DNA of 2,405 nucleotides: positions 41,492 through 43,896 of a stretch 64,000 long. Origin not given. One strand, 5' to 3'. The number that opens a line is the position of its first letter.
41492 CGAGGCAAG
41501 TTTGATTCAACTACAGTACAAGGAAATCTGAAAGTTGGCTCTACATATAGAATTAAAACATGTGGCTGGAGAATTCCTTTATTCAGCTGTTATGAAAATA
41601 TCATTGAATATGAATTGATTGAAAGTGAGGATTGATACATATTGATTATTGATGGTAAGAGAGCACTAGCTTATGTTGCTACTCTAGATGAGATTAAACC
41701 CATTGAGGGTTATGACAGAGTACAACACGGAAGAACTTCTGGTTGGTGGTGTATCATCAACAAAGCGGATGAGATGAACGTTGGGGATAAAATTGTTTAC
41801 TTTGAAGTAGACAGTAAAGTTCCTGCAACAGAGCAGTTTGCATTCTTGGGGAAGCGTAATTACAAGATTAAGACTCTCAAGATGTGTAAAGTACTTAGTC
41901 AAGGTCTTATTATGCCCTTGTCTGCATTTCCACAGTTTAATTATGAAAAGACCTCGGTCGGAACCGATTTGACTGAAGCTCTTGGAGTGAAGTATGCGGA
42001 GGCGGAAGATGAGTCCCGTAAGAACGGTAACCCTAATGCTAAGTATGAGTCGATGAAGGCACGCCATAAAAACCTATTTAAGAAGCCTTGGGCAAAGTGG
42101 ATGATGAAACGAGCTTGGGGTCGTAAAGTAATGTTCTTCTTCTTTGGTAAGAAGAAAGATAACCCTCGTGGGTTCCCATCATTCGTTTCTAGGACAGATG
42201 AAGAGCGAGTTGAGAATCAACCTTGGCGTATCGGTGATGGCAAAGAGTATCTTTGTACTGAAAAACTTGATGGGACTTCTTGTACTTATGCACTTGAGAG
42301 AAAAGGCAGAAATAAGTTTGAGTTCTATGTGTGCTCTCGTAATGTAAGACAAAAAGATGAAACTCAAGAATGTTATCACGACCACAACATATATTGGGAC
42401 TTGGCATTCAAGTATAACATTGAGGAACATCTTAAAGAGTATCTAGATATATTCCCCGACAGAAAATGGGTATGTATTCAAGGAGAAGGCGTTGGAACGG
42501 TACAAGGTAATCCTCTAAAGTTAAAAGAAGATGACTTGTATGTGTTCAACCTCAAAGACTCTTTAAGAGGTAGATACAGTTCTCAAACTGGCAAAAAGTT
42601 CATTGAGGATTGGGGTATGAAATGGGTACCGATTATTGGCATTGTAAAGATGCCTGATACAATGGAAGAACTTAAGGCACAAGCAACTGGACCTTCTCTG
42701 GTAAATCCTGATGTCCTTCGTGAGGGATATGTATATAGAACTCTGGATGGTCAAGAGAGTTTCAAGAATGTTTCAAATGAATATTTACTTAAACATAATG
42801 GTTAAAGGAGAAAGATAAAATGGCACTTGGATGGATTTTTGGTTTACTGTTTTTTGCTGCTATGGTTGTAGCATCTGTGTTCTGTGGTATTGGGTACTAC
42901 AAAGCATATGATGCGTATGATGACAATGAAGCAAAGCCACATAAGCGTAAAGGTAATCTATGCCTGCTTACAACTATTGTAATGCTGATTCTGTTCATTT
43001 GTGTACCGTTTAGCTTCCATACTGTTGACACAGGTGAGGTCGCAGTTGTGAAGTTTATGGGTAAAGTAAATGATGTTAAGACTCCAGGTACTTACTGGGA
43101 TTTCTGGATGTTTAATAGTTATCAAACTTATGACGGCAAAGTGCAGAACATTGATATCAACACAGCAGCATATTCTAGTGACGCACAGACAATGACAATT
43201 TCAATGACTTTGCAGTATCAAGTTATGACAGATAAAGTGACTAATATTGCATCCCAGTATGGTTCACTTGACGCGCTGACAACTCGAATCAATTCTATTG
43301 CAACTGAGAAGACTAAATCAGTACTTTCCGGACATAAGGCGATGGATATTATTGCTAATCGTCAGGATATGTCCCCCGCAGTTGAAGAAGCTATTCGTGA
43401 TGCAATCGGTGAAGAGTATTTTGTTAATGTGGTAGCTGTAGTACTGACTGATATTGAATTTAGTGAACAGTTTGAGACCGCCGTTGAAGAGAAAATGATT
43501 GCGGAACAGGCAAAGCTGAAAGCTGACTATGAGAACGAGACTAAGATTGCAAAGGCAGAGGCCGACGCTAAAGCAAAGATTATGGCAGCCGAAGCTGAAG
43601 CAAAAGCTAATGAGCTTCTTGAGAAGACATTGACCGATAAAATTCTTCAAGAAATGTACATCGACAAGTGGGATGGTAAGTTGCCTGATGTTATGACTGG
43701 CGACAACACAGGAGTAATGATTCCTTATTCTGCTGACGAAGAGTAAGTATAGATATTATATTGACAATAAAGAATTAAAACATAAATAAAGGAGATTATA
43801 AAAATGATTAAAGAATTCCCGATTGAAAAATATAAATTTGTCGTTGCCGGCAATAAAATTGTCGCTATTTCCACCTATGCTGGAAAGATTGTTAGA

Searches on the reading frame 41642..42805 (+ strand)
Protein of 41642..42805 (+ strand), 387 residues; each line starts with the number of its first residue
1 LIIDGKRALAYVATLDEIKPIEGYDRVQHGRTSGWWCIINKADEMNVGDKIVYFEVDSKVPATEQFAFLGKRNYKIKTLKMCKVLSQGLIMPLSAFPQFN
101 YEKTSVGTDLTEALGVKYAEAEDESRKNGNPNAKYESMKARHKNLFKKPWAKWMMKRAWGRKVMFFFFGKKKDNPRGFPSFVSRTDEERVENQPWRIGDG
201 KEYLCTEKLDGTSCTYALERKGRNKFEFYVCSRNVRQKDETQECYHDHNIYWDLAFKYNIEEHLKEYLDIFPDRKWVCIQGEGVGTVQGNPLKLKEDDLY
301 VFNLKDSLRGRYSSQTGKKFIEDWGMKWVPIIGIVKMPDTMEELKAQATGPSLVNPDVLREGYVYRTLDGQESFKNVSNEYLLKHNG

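Call 42: search_protein_families(library=phrogs, proteins=[window:41642-42805:+], max_evalue=0.00001)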
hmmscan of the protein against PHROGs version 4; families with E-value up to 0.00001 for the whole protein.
window:41642-42805:+ (387 aa): 2 families
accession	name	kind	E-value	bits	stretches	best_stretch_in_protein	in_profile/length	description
phrog_968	-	DNA, RNA and nucleotide metabolism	1.8e-61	209.2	1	4-386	5-393/398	RNA ligase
phrog_548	-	DNA, RNA and nucleotide metabolism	1.2e-06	29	1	198-382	28-234/341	RNA ligase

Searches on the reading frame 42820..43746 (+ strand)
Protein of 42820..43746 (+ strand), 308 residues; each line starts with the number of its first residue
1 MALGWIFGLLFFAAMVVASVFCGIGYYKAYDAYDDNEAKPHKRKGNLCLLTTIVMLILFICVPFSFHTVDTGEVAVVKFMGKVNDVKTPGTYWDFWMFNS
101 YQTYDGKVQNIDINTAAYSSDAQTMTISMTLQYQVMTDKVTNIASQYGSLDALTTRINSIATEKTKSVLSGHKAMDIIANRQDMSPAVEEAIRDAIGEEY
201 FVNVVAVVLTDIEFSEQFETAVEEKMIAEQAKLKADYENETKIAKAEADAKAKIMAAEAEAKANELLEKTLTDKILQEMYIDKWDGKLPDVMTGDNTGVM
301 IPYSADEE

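Call 42: search_protein_families(library=phrogs, proteins=[window:42820-43746:+], max_evalue=0.00001)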
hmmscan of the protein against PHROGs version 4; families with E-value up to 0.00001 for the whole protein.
window:42820-43746:+ (308 aa): 2 families
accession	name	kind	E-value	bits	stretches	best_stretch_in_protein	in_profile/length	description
phrog_200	-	other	1.9e-48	166.5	1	13-298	48-352/379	lipoprotein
phrog_11908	-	unknown function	7.8e-06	25.9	0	47-133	7-93/430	-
